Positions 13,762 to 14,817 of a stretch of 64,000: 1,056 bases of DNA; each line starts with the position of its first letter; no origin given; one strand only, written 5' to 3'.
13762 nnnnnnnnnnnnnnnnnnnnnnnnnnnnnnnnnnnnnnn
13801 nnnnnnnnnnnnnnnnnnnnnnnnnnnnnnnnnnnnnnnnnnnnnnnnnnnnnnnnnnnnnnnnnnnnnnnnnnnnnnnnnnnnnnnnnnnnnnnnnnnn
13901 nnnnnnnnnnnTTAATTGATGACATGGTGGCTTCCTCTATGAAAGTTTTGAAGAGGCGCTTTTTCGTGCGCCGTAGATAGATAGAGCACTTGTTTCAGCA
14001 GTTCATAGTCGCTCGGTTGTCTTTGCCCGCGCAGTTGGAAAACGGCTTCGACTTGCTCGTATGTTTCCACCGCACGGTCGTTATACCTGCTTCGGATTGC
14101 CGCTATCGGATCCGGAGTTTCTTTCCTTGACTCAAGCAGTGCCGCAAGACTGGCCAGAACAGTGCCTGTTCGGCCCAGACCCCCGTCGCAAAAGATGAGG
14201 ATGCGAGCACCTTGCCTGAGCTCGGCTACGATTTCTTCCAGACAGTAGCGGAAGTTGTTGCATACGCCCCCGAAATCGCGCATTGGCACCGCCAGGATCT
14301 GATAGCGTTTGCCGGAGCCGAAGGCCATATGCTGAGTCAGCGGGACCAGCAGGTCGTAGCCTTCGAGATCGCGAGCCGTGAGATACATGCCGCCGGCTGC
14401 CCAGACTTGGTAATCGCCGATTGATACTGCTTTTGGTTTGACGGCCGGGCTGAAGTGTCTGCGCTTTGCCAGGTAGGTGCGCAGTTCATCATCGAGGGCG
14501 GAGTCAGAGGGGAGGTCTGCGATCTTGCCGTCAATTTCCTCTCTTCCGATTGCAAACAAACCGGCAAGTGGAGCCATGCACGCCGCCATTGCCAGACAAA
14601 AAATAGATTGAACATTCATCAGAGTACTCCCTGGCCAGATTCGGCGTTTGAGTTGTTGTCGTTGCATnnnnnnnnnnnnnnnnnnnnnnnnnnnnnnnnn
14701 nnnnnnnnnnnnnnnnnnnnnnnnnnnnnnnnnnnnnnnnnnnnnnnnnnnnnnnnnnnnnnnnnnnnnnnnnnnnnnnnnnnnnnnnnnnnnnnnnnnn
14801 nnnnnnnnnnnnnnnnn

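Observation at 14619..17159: PPDK-type dikinase whose PEP/pyruvate barrel is replaced by an unrelated ~270-aa helical domain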

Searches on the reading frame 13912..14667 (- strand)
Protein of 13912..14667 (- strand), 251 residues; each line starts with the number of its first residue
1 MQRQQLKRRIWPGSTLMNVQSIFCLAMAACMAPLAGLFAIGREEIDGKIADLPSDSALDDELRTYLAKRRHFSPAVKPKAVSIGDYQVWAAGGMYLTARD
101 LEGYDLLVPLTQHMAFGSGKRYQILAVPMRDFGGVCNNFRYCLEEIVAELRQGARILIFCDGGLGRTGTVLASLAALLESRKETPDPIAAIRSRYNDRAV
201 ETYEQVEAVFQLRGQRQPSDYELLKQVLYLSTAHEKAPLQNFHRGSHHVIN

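Call 5: search_protein_families(library=pfam, proteins=[window:13912-14667:-], max_evalue=0.01)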
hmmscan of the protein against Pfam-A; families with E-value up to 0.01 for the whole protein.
window:13912-14667:- (251 aa): 3 families
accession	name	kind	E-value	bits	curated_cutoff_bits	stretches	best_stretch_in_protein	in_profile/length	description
PF22785.1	Tc-R-P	-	8.6e-06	26.7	27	1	123-174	48-100/106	Polymorphic toxin system, DSP-PTPase phosphatase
PF22784.1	PTP-SAK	-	4.4e-05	24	27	1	121-183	54-117/153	Swiss Army Knife protein, DSP-PTPase phosphatase domain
PF00782.25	DSPc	-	0.00059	20.1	33.5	1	116-172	34-92/133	Dual specificity phosphatase, catalytic domain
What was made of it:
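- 13912..14619 (-): Partner gene: DUSP23/SsoPTP-like Cys-phosphatase. 235 aa from the ATG that overlaps the dikinase stop codon as TGATG; the longest ORF starts at 14667 (251 aa). The N-terminus is hydrophobic. Sub-threshold Pfam DSP-PTPase hits (call 5).
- On Cys-based dual-specificity phosphatases (partner gene 13912-14619): Tc-R-P 26.7 against 27; PTP-SAK 24 against 27; DSPc 20.1 against 33.5 (call 5).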

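Call 6: search_protein_families(library=ncbifam, proteins=[window:13912-14667:-], max_evalue=0.01)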
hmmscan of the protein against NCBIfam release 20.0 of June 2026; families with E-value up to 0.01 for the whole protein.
window:13912-14667:- (251 aa): 0 families

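Call 7: search_protein_families(library=padloc, proteins=[window:13912-14667:-], max_evalue=0.01)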
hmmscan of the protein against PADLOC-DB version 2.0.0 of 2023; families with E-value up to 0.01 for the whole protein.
window:13912-14667:- (251 aa): 0 families

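Call 53: search_protein_families(library=phrogs, proteins=[window:13912-14667:-], max_evalue=0.001)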
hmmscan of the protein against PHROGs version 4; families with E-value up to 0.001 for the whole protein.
window:13912-14667:- (251 aa): 1 family
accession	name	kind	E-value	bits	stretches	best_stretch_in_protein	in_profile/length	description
phrog_17568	-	DNA, RNA and nucleotide metabolism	4.3e-12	47.2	1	143-217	76-149/166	thymidylate synthase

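Call 64: search_solved_structures(query=window:13912-14619:-, max_evalue=1, show_alignments=2)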
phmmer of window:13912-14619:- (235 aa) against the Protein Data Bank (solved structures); distinct sequences matched with E-value up to 1: 27.
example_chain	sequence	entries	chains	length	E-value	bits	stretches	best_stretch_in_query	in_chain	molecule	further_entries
3ugm_A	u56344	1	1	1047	2.9e-08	37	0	146-193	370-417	TAL effector AvrBs3/PthA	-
9e9l_A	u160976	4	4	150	3.4e-08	36.7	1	105-196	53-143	ShufPTP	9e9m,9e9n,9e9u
5z59_A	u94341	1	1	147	2.3e-06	30.8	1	105-196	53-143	Protein-tyrosine phosphatase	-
5z5a_A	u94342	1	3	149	2.4e-06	30.7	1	105-196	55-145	Protein-tyrosine phosphatase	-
2i6i_A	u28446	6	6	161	3.2e-06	30.3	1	107-201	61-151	Sulfolobus solfataricus protein tyrosine phosphatase | protein tyrosine phosphatase | SsoPTP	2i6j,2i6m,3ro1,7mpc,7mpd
5z5b_A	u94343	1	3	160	1.6e-05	28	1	105-197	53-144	Protein-tyrosine phosphatase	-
4erc_A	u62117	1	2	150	4.5e-05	26.5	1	135-197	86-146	Dual specificity protein phosphatase 23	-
2img_A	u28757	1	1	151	4.6e-05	26.5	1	135-197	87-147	Dual specificity protein phosphatase 23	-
2dxp_A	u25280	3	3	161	7.5e-05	25.8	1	107-201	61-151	Sulfolobus solfataricus protein tyrosine phosphatase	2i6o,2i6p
6jw0_A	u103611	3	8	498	0.00012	25.2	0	145-193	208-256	TAL effector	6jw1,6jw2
6jw5_A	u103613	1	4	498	0.00036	23.6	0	144-191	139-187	TAL effector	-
25xa_A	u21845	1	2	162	0.0071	19.4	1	104-195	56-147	Dual specificity protein phosphatase family protein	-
3i36_A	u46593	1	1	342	0.0079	19.2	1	118-166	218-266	Vascular protein tyrosine phosphatase 1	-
2jjd_A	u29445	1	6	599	0.01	18.9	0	139-195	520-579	RECEPTOR-TYPE TYROSINE-PROTEIN PHOSPHATASE EPSILON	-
2cfv_A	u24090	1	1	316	0.027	17.5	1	118-164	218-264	HUMAN PROTEIN TYROSINE PHOSPHATASE RECEPTOR TYPE J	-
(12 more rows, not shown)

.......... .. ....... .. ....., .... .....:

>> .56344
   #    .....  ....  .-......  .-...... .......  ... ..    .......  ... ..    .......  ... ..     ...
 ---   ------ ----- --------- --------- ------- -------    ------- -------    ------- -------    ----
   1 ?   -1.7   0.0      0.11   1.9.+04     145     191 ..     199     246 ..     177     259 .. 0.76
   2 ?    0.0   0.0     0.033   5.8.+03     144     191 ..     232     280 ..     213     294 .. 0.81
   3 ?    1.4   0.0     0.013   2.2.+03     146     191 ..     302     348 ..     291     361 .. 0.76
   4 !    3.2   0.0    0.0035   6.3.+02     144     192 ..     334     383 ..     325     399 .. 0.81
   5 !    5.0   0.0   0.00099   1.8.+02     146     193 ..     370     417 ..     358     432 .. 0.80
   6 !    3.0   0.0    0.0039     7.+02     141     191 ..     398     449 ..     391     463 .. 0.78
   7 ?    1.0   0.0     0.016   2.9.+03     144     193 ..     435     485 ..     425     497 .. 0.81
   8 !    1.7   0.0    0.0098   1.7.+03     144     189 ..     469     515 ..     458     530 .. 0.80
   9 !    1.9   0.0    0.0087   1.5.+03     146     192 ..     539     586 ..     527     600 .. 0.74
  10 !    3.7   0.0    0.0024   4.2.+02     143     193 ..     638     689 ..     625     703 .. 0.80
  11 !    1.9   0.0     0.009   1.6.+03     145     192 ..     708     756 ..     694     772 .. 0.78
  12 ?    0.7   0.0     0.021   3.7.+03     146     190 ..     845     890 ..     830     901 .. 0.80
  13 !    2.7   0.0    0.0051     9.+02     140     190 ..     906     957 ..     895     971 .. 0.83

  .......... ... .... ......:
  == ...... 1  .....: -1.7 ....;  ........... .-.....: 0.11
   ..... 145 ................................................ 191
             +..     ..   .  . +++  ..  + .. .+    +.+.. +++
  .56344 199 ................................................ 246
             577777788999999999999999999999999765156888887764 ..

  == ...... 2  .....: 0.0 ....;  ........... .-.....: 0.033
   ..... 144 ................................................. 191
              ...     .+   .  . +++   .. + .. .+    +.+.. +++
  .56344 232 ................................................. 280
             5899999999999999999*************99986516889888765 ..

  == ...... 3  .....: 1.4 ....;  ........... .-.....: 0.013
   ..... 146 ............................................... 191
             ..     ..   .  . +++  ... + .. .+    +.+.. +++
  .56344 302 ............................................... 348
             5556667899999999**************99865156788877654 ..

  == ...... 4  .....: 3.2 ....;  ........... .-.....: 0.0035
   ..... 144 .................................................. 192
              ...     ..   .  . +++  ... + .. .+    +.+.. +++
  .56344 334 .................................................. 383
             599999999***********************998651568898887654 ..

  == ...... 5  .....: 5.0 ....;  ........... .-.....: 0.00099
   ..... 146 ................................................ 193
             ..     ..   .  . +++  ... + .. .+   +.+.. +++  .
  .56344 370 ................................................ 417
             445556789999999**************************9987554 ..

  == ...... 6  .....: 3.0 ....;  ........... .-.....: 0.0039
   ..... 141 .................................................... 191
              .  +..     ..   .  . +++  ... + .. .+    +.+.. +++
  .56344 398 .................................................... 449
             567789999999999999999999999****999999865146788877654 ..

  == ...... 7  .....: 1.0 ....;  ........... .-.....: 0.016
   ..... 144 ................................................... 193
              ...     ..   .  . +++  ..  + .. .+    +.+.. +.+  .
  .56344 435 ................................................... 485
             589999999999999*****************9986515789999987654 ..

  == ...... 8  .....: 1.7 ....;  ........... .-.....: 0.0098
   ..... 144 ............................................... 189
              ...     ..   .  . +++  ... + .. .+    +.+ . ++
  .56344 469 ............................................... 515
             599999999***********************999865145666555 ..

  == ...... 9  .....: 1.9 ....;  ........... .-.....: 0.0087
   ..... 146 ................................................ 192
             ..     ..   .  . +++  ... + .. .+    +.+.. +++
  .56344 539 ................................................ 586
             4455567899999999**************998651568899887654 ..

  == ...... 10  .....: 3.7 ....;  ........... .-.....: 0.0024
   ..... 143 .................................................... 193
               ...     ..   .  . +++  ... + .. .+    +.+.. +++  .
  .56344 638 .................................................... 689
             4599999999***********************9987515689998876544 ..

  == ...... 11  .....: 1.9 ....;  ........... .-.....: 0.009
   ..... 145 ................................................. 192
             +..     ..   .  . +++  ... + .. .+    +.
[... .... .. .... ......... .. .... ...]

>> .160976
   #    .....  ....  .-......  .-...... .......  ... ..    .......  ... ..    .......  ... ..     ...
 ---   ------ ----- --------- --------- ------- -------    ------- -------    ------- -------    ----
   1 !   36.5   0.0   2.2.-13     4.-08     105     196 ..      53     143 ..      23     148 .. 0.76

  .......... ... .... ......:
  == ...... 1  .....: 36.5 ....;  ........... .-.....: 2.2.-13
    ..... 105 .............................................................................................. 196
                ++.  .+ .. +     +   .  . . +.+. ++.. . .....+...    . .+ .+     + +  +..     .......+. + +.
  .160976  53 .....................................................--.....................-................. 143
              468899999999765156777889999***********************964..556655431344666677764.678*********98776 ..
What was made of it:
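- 13912..14619 (-): PDB hits to ShufPTP, TkPTP, SsoPTP and DUSP23, E 3e-8 to 5e-5 (call 64).
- On Cys-based dual-specificity phosphatases (partner gene 13912-14619): PDB hits to SsoPTP and DUSP23 (call 64).
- Closest known: SsoPTP / TkPTP / human DUSP23. Same: PDB E-values are 3e-8 to 5e-5 (call 64).
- The partner's nearest solved relatives are protein phosphatases (call 64).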
